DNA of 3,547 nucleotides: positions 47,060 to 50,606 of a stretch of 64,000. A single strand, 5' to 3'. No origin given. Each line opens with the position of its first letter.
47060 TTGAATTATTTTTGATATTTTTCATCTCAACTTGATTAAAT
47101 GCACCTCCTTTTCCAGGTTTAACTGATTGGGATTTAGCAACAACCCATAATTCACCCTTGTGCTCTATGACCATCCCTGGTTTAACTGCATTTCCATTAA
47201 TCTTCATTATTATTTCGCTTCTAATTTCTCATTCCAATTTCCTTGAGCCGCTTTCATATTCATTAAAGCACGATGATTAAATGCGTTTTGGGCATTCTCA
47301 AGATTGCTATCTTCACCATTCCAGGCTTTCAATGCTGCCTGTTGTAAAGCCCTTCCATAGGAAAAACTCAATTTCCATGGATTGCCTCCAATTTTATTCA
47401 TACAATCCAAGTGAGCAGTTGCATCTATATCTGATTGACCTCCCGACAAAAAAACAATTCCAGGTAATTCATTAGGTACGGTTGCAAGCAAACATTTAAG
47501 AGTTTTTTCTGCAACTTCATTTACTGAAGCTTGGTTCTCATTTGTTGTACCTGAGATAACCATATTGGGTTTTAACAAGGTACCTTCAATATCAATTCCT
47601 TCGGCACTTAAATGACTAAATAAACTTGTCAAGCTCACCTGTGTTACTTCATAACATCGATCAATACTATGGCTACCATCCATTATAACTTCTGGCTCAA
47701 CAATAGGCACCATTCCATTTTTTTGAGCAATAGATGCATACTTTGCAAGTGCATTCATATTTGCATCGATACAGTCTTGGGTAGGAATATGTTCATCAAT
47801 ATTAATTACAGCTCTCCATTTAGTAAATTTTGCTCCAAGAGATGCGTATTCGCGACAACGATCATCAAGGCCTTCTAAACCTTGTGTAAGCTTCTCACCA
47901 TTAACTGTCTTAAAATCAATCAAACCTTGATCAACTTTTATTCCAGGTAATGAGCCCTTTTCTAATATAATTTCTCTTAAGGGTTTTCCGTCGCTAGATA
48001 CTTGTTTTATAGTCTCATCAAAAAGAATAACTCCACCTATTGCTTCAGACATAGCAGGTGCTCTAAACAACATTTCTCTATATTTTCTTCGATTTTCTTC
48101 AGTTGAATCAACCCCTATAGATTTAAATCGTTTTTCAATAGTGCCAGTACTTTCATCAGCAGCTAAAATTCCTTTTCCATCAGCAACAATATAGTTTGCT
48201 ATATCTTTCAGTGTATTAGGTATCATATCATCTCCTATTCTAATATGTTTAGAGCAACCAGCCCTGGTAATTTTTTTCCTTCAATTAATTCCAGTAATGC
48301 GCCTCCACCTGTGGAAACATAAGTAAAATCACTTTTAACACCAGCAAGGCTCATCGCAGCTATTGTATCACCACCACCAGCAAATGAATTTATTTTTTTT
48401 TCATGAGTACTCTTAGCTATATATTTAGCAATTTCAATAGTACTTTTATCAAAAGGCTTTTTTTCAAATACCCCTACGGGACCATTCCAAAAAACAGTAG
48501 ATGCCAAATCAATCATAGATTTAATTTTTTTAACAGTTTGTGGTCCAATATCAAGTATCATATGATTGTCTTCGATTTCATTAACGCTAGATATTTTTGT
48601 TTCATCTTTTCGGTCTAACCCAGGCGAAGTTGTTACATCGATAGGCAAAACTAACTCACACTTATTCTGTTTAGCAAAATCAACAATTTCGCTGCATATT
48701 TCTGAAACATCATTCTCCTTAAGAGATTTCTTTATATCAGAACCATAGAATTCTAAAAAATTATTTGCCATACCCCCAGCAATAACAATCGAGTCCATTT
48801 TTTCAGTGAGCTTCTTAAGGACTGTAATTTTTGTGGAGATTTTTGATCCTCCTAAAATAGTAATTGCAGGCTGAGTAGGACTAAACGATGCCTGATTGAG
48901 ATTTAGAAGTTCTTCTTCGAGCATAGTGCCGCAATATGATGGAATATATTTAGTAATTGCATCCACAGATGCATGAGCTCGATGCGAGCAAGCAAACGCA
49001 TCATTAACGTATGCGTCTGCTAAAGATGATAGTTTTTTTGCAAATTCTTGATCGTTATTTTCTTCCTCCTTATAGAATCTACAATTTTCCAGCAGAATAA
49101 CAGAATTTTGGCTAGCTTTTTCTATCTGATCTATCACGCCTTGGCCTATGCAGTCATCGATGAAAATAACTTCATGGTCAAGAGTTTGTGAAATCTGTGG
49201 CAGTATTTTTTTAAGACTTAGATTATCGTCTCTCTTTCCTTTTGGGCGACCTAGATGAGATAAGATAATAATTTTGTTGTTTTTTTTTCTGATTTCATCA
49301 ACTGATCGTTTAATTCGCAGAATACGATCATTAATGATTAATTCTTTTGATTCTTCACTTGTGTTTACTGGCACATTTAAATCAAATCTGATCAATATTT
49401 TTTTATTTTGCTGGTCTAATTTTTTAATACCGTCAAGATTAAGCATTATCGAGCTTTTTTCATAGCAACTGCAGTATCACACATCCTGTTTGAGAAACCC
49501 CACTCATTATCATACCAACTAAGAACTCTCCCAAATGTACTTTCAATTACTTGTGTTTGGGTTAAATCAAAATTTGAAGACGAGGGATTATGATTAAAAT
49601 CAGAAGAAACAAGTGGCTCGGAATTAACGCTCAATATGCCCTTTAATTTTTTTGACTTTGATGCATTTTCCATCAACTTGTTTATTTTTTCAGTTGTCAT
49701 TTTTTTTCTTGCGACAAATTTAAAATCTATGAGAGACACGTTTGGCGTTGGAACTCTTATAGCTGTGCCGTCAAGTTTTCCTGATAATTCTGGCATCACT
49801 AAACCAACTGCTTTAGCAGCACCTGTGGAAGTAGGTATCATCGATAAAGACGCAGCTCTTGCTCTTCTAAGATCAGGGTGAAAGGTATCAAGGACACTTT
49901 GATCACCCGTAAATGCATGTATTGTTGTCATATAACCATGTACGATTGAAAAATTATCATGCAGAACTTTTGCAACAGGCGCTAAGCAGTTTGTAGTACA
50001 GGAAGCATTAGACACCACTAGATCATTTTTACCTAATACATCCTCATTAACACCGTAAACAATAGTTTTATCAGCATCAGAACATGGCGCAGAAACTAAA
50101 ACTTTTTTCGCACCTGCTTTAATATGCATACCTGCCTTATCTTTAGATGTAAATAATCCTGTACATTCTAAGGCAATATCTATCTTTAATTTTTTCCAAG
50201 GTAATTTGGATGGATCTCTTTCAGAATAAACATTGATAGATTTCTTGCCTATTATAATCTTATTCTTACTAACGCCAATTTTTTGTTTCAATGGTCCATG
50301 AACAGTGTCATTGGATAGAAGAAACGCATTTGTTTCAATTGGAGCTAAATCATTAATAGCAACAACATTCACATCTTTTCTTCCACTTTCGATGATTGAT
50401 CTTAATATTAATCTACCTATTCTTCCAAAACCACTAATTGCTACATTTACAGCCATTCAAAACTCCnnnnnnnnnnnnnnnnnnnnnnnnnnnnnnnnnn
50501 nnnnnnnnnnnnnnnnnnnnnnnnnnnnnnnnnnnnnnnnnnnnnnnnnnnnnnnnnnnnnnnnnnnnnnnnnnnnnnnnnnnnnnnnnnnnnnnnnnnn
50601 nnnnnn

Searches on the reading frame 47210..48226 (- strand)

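Call 60: search_protein_families(library=pfam, proteins=[window:47210-48226:-], max_evalue=0.00001)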
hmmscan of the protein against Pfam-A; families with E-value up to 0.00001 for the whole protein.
window:47210-48226:- (338 aa): 1 family
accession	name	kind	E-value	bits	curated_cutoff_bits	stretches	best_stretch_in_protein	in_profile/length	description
PF00274.25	Glycolytic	-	4.9e-132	440.4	22.2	1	6-335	2-333/349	Fructose-bisphosphate aldolase class-I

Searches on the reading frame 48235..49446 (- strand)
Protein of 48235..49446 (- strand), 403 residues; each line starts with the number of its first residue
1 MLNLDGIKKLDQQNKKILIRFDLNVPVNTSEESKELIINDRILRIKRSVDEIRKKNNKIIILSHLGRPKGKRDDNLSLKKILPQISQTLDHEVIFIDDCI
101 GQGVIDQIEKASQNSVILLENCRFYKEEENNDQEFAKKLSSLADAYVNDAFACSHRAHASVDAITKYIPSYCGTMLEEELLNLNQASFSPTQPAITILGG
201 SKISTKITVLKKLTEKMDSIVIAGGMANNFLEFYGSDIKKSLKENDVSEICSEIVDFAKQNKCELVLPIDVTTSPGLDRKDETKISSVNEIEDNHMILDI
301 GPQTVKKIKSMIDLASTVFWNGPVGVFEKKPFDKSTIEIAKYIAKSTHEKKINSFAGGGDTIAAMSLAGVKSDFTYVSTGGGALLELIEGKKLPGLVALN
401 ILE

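Call 60: search_protein_families(library=pfam, proteins=[window:48235-49446:-], max_evalue=0.00001)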
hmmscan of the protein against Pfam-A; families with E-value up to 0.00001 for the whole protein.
window:48235-49446:- (403 aa): 1 family
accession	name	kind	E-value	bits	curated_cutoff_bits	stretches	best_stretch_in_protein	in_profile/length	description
PF00162.24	PGK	-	1.4e-129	432.8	27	1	7-391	1-379/379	Phosphoglycerate kinase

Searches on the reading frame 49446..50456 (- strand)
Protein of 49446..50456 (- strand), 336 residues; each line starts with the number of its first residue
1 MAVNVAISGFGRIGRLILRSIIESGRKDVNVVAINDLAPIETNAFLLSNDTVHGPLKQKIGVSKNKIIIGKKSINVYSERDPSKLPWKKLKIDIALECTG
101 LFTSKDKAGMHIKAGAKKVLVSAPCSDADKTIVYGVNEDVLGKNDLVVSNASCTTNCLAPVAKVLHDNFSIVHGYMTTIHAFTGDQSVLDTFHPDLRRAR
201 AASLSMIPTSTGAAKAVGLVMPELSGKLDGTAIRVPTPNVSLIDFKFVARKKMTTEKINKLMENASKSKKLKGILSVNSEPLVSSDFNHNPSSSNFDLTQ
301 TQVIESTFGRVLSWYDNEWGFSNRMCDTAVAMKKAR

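Call 60: search_protein_families(library=pfam, proteins=[window:49446-50456:-], max_evalue=0.00001)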
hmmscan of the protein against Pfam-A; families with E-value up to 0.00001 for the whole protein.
window:49446-50456:- (336 aa): 2 families
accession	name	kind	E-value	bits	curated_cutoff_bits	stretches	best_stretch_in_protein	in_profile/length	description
PF02800.25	Gp_dh_C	-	1e-61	207.6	24.4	1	158-315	1-158/158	Glyceraldehyde 3-phosphate dehydrogenase, C-terminal domain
PF00044.30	Gp_dh_N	-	6e-34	116.8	31.7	1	3-105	1-101/101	Glyceraldehyde 3-phosphate dehydrogenase, NAD binding domain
